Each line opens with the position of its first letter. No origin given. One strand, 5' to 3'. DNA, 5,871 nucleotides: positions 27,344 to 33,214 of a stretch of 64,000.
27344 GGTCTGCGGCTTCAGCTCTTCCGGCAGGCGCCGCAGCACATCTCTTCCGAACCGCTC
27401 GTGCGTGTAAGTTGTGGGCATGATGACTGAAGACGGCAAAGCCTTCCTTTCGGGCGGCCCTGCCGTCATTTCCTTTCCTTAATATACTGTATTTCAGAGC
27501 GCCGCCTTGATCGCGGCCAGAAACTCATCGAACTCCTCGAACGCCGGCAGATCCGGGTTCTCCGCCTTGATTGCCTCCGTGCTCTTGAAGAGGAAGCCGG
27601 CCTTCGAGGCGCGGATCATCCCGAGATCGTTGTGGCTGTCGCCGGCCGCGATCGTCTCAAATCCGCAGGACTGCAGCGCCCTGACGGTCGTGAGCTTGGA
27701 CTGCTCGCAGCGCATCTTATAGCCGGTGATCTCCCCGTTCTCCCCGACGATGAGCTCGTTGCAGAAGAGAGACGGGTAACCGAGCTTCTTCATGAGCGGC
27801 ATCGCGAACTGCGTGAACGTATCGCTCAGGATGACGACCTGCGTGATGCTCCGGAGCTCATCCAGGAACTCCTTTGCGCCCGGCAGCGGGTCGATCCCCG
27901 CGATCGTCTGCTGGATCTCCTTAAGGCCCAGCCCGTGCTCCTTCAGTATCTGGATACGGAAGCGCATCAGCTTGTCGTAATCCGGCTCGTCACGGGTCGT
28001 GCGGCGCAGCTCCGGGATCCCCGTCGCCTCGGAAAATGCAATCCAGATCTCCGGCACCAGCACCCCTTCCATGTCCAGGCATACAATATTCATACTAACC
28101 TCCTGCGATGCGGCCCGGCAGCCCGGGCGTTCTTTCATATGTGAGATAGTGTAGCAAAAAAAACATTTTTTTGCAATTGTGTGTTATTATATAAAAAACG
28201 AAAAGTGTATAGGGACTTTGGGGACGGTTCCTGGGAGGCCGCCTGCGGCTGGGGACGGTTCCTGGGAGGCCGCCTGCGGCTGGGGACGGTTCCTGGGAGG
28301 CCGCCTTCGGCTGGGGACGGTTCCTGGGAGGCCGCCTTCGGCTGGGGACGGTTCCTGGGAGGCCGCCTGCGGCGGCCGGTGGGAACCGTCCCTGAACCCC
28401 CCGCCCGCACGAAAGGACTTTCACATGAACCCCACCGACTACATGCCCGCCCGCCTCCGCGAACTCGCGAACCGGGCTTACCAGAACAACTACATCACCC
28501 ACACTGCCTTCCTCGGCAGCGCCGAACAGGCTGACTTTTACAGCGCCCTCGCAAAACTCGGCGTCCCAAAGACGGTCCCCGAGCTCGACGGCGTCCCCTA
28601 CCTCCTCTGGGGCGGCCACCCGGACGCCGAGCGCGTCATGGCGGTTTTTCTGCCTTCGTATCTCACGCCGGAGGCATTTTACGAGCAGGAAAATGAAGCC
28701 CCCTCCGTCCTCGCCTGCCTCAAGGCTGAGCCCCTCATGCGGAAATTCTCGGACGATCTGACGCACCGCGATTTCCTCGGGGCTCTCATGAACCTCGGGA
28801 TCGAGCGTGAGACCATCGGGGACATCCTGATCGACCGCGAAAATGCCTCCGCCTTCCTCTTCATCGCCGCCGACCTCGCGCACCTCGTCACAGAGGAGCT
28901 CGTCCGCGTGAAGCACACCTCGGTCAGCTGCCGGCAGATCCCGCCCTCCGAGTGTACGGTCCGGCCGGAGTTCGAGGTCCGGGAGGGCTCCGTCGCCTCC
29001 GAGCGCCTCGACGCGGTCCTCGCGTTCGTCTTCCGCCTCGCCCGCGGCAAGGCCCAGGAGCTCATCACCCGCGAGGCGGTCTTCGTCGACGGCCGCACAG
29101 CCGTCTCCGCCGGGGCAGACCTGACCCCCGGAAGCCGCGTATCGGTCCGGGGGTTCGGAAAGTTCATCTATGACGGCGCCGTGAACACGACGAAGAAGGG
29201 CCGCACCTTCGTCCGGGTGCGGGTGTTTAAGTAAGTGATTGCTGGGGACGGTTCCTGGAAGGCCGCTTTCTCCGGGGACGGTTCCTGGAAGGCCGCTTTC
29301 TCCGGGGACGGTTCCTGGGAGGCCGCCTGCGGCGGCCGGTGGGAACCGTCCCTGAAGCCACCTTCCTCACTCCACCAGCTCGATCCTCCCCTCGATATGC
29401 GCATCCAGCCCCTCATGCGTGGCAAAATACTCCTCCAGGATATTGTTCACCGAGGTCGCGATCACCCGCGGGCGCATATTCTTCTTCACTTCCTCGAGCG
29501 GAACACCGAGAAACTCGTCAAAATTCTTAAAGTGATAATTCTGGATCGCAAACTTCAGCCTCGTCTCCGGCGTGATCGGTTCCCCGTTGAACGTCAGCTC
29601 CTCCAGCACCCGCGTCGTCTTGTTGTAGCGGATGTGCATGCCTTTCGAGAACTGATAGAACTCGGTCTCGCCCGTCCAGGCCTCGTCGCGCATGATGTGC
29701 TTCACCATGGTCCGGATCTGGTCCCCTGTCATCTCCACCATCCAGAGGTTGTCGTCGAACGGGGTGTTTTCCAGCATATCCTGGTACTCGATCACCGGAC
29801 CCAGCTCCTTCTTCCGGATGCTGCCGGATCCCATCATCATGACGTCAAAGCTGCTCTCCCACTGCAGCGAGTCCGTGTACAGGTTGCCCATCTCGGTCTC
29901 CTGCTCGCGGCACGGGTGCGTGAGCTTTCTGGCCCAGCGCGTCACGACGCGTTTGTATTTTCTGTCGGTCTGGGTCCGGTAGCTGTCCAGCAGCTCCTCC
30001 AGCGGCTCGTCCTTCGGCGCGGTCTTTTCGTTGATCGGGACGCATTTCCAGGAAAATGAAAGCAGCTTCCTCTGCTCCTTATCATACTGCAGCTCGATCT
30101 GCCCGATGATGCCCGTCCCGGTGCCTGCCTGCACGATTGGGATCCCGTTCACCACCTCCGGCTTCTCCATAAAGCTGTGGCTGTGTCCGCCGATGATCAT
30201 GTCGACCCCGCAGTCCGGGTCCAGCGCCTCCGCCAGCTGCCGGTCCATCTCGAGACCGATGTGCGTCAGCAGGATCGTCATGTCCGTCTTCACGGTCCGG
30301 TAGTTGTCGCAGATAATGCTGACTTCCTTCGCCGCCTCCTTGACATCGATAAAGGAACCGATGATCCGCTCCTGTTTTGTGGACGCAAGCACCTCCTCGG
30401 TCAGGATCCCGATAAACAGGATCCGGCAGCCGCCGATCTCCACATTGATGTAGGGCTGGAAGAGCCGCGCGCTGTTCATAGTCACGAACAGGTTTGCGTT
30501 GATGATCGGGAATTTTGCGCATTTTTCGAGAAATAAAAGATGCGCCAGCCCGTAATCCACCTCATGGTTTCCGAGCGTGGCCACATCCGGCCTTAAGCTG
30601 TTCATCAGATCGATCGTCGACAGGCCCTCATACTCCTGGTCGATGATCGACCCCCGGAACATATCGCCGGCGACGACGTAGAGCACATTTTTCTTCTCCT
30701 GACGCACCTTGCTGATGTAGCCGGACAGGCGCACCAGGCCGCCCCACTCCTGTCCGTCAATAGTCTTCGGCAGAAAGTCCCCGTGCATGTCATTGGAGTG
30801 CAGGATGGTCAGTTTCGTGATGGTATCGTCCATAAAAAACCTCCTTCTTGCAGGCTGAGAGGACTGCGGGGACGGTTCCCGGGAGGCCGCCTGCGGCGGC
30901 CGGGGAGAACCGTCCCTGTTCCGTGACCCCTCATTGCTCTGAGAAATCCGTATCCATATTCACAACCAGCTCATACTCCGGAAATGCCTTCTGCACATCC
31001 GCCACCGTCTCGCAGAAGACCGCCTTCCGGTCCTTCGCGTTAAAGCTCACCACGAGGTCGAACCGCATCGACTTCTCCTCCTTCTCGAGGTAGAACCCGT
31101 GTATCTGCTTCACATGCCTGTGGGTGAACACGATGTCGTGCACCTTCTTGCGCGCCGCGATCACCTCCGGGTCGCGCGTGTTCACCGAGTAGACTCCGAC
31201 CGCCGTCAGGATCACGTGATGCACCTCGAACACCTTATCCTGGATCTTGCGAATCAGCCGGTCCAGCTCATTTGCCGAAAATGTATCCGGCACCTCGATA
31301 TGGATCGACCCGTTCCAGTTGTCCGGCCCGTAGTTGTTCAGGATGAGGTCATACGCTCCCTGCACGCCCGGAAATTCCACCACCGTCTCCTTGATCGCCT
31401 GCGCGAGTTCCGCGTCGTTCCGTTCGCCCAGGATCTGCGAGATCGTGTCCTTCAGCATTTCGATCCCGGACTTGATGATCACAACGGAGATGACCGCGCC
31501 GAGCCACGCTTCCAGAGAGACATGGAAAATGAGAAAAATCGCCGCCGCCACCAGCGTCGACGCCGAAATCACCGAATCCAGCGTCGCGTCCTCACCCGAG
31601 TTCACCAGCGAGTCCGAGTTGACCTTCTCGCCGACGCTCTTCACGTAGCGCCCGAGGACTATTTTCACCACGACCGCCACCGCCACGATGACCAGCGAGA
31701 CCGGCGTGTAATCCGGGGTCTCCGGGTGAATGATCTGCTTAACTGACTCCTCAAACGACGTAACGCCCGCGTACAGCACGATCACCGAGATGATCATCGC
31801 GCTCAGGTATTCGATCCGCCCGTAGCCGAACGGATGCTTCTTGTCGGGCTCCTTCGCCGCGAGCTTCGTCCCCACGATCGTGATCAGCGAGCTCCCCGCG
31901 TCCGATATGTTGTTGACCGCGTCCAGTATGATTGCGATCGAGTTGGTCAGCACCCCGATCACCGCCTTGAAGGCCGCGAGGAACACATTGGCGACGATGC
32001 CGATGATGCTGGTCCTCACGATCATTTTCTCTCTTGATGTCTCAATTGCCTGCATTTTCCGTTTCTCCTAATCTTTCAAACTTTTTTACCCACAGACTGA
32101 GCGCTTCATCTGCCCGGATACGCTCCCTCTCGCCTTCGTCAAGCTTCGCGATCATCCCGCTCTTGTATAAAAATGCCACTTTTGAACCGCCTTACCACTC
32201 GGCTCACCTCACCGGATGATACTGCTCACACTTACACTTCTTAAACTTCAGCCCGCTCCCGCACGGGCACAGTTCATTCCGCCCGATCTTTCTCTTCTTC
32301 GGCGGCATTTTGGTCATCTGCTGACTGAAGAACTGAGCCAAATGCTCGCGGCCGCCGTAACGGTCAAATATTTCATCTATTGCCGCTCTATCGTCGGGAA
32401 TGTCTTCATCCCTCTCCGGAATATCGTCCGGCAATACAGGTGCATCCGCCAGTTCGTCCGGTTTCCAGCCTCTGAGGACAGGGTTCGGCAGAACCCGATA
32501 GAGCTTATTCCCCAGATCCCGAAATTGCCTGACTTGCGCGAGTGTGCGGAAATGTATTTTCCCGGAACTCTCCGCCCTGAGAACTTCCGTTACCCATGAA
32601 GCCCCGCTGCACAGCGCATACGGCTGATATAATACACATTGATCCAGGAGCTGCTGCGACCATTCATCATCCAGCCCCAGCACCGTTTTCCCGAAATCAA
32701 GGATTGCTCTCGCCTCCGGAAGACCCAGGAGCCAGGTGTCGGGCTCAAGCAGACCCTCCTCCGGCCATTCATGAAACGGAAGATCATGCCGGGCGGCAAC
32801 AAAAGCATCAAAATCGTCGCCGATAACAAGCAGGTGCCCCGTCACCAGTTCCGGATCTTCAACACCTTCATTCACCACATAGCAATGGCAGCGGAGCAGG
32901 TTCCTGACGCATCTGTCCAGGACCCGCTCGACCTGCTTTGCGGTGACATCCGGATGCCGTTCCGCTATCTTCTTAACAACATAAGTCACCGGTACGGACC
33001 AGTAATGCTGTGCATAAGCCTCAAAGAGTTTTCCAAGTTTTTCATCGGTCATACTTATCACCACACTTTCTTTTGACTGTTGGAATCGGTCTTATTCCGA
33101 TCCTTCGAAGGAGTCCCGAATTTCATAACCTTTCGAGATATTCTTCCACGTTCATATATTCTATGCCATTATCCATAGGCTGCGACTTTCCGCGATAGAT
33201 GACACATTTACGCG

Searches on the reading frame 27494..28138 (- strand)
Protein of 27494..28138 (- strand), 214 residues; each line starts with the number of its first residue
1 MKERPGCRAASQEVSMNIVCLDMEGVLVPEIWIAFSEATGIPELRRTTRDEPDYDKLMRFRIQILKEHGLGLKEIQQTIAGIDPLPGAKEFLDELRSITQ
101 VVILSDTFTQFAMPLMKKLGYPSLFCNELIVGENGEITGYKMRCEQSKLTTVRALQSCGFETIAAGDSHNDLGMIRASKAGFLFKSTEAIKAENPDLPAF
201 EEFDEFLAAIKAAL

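Call 68: search_protein_families(library=pfam, proteins=[window:27494-28138:-], max_evalue=0.0001)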
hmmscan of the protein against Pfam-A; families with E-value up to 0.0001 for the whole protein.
window:27494-28138:- (214 aa): 2 families
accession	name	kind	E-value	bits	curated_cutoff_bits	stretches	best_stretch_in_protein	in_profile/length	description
PF00702.32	Hydrolase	-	1.5e-09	39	26.4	1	17-177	2-189/191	haloacid dehalogenase-like hydrolase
PF12710.13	HAD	-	1.6e-08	35.6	27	1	84-176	86-189/189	haloacid dehalogenase-like hydrolase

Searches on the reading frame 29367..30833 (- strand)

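Call 68: search_protein_families(library=pfam, proteins=[window:29367-30833:-], max_evalue=0.0001)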
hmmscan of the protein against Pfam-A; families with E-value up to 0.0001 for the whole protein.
window:29367-30833:- (488 aa): 2 families
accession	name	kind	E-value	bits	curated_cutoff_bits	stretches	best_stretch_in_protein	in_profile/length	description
PF02872.23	5_nucleotid_C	-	7.1e-20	72.1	23.6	1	305-441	13-153/158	5'-nucleotidase, C-terminal domain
PF00149.33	Metallophos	-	9.9e-15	55.9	21.5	1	9-220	2-190/191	Calcineurin-like phosphoesterase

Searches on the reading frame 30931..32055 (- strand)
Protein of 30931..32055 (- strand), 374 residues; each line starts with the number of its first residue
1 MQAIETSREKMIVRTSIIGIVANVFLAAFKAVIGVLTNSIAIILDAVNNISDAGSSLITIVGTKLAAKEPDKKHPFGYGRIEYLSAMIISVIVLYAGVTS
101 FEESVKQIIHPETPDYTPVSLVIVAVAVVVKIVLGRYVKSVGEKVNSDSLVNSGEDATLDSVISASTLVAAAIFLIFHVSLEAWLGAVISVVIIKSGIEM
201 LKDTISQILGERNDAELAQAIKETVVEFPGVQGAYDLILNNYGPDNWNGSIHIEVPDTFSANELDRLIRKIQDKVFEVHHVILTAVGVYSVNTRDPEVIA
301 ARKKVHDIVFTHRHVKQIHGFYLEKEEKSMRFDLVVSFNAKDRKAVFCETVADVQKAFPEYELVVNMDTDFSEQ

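Call 68: search_protein_families(library=pfam, proteins=[window:30931-32055:-], max_evalue=0.0001)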
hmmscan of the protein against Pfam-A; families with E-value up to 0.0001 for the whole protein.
window:30931-32055:- (374 aa): 2 families
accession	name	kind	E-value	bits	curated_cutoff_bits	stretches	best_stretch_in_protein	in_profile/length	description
PF01545.26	Cation_efflux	-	3.8e-40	138.2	26.6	1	17-209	2-198/198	Cation efflux family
PF16916.11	ZT_dimer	-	2.8e-06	27.7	26.7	1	216-280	4-67/78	Dimerisation domain of Zinc Transporter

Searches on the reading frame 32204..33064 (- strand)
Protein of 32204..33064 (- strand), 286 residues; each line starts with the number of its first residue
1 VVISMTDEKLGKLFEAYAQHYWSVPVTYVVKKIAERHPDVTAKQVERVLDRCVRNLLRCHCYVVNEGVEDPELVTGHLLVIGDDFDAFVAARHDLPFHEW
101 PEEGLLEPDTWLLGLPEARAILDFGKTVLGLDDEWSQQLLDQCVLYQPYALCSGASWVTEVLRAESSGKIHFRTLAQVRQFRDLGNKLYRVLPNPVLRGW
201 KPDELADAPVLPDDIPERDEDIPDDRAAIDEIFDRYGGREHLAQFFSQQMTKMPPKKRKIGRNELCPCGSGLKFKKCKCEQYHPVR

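Call 68: search_protein_families(library=pfam, proteins=[window:32204-33064:-], max_evalue=0.0001)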
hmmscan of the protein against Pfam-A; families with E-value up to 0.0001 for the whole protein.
window:32204-33064:- (286 aa): 1 family
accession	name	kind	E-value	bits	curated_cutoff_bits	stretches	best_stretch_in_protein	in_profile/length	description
PF02810.21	SEC-C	-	6.9e-08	32.7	20.4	1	262-277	1-16/19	SEC-C motif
